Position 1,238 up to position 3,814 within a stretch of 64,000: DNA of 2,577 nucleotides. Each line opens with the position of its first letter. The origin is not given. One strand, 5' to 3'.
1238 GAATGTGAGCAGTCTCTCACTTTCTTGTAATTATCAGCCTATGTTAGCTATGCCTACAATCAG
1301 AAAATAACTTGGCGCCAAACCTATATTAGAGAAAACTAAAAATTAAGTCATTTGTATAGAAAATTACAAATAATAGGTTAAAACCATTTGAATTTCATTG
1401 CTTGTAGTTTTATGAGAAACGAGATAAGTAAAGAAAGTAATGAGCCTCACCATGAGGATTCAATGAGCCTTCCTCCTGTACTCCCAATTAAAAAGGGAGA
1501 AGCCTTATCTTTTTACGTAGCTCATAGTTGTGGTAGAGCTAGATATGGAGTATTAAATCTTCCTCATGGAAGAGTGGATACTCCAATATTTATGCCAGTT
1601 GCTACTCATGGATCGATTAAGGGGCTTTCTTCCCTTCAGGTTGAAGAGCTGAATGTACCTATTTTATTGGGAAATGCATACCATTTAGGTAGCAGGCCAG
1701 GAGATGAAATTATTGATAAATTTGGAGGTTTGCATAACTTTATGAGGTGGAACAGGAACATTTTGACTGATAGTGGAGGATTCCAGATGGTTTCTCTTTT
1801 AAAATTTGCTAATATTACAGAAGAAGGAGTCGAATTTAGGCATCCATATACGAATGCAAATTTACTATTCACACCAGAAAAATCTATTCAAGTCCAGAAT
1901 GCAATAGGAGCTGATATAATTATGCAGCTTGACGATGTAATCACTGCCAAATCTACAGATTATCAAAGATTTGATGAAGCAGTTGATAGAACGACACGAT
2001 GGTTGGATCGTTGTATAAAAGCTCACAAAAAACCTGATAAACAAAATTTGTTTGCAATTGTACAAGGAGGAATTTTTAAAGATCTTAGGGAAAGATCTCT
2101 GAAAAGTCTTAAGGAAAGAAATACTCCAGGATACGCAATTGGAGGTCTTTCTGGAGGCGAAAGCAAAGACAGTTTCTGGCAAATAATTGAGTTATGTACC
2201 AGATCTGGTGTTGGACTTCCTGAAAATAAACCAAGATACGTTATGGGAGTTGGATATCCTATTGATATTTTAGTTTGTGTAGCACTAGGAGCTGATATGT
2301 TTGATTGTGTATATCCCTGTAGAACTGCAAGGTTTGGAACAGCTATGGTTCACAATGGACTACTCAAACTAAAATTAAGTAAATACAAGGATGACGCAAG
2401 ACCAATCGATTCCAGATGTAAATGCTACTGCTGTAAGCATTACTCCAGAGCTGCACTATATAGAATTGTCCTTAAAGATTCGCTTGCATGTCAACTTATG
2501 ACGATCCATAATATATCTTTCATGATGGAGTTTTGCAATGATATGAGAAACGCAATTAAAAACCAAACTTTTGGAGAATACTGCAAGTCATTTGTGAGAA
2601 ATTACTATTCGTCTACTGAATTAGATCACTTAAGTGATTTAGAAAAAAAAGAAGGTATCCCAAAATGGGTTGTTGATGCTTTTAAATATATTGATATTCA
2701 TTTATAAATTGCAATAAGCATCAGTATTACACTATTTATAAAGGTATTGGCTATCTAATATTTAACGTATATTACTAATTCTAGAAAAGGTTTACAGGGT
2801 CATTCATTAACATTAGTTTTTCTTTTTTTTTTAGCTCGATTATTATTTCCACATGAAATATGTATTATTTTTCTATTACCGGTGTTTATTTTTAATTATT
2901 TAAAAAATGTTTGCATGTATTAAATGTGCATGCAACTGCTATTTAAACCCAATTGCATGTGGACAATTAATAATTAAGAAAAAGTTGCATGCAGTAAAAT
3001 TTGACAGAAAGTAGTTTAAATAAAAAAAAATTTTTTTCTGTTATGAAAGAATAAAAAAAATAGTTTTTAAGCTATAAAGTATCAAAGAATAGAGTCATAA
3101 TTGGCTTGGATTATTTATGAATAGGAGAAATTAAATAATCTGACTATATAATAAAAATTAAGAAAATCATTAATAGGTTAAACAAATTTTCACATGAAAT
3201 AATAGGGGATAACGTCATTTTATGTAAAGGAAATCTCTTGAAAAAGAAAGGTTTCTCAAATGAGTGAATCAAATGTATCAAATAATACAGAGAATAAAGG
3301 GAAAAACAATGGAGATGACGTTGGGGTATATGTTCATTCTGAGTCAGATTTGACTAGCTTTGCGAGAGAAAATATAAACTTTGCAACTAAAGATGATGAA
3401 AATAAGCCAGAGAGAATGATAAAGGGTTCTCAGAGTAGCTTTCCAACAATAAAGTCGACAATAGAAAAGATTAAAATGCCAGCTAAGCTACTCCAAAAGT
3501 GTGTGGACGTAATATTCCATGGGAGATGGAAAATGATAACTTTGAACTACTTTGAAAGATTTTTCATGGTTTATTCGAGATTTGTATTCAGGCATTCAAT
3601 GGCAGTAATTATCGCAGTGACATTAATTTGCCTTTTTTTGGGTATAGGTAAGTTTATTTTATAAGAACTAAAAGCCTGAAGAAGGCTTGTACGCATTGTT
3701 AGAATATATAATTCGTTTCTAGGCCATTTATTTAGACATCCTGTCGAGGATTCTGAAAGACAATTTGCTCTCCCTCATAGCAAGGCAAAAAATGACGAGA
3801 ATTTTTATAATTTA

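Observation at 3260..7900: Four-exon Patched/NPC1-like sterol-sensing-domain transporter (1481 aa) with three short introns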

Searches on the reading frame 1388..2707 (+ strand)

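Call 50: search_protein_families(library=pfam, proteins=[window:1388-2707:+], max_evalue=0.01)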
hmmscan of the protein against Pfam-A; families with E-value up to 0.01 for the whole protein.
window:1388-2707:+ (439 aa): 1 family
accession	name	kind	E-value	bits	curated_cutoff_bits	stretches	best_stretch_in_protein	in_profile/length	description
PF01702.25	TGT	-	2e-147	491.4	26.3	1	49-407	2-356/357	Queuine tRNA-ribosyltransferase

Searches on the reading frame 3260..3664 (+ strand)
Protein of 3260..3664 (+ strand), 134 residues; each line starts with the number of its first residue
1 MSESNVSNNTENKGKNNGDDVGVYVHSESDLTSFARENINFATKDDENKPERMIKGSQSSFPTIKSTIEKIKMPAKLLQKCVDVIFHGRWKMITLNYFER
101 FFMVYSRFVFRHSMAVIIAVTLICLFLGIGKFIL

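Call 50: search_protein_families(library=pfam, proteins=[window:3260-3664:+], max_evalue=0.01)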
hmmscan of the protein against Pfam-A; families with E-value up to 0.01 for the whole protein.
window:3260-3664:+ (134 aa): 0 families
